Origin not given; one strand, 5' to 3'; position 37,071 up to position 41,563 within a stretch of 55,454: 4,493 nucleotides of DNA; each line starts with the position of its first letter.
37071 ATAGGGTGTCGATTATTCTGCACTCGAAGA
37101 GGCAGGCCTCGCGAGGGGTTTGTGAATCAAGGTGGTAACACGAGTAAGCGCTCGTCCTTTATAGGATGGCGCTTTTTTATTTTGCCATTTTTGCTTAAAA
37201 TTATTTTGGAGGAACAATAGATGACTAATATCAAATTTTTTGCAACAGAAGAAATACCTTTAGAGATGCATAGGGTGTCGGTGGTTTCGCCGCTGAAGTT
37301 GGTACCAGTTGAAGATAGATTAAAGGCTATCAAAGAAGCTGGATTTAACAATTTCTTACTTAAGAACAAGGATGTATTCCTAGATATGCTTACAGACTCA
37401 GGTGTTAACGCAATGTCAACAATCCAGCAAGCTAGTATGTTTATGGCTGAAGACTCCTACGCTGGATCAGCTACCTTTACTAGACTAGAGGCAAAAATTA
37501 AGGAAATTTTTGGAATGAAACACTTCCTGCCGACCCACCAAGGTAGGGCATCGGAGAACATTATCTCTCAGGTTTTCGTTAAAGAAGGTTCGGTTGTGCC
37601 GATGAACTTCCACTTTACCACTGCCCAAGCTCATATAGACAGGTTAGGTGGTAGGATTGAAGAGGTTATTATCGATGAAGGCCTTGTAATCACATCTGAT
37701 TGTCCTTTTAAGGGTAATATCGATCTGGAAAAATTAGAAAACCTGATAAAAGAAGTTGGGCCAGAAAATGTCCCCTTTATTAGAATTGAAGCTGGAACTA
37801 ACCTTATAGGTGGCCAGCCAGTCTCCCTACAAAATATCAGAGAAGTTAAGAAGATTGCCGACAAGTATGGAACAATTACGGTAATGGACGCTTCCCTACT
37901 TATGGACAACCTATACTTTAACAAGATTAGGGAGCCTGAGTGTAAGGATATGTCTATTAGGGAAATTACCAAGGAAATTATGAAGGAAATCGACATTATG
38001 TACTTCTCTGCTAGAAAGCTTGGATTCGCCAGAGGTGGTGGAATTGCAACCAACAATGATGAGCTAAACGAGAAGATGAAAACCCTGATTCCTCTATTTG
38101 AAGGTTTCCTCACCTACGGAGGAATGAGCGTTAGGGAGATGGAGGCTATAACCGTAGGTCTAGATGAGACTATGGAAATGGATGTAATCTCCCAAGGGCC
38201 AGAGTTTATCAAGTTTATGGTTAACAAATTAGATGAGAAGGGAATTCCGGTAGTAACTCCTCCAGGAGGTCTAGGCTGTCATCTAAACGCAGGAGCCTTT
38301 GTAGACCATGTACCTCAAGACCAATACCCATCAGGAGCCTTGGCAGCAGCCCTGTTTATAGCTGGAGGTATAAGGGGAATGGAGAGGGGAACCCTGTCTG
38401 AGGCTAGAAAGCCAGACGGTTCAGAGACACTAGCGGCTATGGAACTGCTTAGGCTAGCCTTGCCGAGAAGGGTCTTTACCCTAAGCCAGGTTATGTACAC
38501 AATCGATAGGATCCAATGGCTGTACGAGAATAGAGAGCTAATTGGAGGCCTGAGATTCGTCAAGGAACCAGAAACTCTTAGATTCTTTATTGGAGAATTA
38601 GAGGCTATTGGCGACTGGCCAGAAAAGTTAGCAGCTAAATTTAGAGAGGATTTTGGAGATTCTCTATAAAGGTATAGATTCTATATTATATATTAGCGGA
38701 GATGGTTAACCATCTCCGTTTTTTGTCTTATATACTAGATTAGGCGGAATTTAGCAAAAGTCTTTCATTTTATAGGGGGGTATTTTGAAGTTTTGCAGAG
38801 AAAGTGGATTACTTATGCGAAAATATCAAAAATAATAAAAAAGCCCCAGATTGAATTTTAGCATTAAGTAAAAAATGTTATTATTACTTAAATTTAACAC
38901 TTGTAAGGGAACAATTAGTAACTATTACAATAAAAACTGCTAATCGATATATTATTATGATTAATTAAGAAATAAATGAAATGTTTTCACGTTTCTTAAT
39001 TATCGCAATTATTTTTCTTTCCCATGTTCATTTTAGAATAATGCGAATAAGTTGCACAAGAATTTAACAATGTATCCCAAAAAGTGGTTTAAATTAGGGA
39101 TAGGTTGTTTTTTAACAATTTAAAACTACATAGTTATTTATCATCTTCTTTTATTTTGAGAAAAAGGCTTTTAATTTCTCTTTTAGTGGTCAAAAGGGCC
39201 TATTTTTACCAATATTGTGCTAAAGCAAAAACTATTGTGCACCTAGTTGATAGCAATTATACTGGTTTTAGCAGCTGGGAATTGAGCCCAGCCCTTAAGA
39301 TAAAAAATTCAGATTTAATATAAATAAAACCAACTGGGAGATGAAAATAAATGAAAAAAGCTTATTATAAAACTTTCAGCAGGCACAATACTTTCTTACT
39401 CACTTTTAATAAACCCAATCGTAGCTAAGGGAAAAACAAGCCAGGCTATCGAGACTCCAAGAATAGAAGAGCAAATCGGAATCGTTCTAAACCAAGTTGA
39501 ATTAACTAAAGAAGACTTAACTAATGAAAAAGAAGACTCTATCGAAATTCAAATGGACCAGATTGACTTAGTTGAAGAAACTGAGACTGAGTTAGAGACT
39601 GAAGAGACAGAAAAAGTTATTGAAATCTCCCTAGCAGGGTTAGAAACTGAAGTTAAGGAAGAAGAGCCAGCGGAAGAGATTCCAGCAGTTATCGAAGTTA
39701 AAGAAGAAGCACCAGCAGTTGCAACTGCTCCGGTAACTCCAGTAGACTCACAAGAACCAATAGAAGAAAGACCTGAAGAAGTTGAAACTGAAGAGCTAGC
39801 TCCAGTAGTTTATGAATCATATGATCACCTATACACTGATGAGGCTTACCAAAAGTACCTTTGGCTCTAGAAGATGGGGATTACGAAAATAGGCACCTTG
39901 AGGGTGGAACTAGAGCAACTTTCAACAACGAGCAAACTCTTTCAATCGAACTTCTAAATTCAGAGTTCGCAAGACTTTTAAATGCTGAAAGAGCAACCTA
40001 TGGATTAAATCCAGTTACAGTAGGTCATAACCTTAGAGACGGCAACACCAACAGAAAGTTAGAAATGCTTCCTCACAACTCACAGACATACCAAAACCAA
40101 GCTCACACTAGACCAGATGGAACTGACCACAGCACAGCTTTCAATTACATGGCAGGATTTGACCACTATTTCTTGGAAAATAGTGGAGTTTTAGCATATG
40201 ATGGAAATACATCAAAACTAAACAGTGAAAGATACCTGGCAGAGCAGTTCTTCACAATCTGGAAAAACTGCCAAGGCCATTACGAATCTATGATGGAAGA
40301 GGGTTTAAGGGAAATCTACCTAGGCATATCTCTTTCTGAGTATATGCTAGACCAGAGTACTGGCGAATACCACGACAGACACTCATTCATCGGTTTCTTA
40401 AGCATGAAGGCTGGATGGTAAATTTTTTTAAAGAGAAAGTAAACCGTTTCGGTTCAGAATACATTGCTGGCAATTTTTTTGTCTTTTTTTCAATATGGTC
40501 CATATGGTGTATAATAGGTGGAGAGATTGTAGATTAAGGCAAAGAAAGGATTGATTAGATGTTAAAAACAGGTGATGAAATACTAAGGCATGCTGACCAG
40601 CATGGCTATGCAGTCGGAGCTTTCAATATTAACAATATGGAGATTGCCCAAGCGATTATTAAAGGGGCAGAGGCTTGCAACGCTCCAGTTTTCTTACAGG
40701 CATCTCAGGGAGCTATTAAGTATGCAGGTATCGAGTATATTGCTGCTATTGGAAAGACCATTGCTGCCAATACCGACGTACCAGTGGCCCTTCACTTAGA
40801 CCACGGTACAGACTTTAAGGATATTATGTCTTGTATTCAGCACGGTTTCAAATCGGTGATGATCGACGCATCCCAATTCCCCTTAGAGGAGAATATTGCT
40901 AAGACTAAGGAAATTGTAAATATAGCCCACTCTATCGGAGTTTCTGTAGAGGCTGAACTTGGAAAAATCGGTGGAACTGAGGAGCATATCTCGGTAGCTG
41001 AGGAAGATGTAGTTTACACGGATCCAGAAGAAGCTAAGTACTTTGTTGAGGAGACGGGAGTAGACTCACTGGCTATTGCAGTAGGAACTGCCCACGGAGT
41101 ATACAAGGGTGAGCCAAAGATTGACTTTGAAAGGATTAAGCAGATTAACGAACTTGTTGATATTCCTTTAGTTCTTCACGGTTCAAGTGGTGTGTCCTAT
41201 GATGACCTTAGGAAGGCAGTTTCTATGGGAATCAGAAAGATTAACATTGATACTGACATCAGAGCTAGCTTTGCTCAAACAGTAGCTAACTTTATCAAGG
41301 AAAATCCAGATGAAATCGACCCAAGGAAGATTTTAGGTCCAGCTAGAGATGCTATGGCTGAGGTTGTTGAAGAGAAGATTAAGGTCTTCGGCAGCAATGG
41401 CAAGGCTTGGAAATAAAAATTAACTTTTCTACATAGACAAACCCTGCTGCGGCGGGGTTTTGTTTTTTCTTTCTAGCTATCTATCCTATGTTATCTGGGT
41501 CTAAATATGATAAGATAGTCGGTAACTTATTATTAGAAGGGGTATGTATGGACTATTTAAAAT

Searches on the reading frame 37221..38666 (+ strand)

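Call 18: search_protein_families(library=pfam, proteins=[window:37221-38666:+], max_evalue=0.01)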
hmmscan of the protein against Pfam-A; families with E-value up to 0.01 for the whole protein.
window:37221-38666:+ (482 aa): 1 family
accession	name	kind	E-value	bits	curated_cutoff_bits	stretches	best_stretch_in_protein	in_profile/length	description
PF01212.27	Beta_elim_lyase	-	1e-47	163.3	27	1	55-425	1-283/288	Beta-eliminating lyase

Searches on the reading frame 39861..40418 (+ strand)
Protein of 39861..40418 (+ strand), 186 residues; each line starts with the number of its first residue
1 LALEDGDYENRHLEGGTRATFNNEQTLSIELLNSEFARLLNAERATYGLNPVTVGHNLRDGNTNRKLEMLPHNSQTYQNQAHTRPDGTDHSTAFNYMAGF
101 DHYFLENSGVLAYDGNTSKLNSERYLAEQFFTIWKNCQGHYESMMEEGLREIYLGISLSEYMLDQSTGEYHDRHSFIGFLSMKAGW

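Call 18: search_protein_families(library=pfam, proteins=[window:39861-40418:+], max_evalue=0.01)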
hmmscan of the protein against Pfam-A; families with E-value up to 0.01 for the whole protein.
window:39861-40418:+ (186 aa): 1 family
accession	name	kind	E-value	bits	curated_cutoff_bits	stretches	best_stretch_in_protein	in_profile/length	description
PF00188.32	CAP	-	0.004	18.4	21.1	0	38-152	2-98/117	Cysteine-rich secretory protein family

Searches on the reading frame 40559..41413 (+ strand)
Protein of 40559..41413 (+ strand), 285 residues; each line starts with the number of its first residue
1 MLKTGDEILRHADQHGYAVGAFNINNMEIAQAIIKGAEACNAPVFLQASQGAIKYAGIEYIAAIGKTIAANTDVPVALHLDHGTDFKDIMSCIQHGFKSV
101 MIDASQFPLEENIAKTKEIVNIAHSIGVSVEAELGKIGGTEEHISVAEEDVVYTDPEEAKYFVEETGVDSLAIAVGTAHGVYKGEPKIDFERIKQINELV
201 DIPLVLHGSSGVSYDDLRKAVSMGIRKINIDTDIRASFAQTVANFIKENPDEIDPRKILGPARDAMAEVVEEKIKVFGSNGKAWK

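Call 18: search_protein_families(library=pfam, proteins=[window:40559-41413:+], max_evalue=0.01)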
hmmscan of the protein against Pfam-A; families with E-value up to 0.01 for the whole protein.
window:40559-41413:+ (285 aa): 1 family
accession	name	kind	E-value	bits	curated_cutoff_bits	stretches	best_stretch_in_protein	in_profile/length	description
PF01116.26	F_bP_aldolase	-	1.5e-113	379.4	25.5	1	6-282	4-277/277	Fructose-bisphosphate aldolase class-II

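Call 68: list_cluster_members(proteins=[window:40559-41413:+, window:37221-38666:+, window:51837-52931:+, window:44455-46491:+, window:43136-44452:+])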
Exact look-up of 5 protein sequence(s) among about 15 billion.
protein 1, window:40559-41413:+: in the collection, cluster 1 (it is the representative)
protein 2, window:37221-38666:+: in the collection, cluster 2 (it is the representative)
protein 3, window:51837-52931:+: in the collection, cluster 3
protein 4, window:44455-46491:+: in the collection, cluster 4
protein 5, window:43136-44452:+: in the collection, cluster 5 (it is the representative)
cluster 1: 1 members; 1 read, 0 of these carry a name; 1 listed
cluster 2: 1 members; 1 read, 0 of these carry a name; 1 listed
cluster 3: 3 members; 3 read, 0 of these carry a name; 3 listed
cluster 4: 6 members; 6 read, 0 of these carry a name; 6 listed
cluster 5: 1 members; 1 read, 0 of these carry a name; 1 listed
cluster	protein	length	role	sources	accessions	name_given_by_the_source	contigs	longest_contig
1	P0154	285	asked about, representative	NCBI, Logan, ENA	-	-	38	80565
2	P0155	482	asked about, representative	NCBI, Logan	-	-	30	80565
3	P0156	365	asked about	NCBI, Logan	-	-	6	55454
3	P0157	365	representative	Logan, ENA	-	-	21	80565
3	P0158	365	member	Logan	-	-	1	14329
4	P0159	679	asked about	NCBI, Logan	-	-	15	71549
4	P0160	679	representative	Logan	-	-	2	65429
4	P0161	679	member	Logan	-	-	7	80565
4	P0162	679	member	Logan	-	-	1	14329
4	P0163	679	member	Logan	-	-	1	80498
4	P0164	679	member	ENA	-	-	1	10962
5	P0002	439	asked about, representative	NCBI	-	-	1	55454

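Call 69: find_encoding_contigs(protein=P0154, flank=9000, max_places=10)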
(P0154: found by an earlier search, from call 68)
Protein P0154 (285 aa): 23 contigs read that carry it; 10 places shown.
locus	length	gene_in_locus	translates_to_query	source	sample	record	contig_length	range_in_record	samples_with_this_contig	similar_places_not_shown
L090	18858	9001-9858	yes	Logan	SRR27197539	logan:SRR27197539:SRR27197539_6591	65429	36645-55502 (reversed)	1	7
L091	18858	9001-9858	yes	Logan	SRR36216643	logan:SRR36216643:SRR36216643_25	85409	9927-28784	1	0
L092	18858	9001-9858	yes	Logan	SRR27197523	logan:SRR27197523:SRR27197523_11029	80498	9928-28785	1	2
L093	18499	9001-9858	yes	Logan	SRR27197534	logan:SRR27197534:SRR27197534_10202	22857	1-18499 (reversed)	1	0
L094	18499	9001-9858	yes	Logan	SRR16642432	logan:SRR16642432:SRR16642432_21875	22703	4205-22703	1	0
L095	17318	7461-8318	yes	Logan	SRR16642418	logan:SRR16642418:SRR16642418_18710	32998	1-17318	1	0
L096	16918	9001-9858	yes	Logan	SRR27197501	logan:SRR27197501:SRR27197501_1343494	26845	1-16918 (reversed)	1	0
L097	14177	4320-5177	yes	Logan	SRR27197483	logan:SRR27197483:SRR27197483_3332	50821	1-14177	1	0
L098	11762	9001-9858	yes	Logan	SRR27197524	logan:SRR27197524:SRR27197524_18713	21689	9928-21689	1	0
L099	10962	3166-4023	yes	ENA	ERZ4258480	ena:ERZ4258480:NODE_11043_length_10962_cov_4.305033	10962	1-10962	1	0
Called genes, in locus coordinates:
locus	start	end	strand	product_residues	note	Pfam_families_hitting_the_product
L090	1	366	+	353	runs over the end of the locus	PF01888:CbiD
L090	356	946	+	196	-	PF00590:TP_methylase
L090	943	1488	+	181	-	PF01135:PCMT (weak), PF05175:MTS (weak), PF13489:Methyltransf_23 (weak), PF13847:Methyltransf_31 (weak), PF08241:Methyltransf_11 (weak), PF13649:Methyltransf_25 (weak)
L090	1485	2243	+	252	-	PF00590:TP_methylase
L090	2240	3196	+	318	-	PF11760:CbiG_N, PF01890:CbiG_C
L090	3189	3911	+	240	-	PF00590:TP_methylase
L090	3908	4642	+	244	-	PF02571:CbiJ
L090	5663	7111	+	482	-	PF01212:Beta_elim_lyase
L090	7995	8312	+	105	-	-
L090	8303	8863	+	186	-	-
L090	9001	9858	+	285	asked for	PF01116:F_bP_aldolase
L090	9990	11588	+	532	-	-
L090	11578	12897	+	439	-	PF10923:BrxC_BrxD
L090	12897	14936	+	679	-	PF04851:ResIII (weak), PF00270:DEAD, PF00271:Helicase_C, PF19306:WHD_Lhr (faint)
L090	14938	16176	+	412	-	PF07690:MFS_1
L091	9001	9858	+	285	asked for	PF01116:F_bP_aldolase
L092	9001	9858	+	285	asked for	PF01116:F_bP_aldolase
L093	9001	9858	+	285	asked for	PF01116:F_bP_aldolase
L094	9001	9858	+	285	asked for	PF01116:F_bP_aldolase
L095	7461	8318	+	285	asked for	PF01116:F_bP_aldolase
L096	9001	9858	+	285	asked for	PF01116:F_bP_aldolase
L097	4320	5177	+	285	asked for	PF01116:F_bP_aldolase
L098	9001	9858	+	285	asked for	PF01116:F_bP_aldolase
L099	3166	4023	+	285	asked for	PF01116:F_bP_aldolase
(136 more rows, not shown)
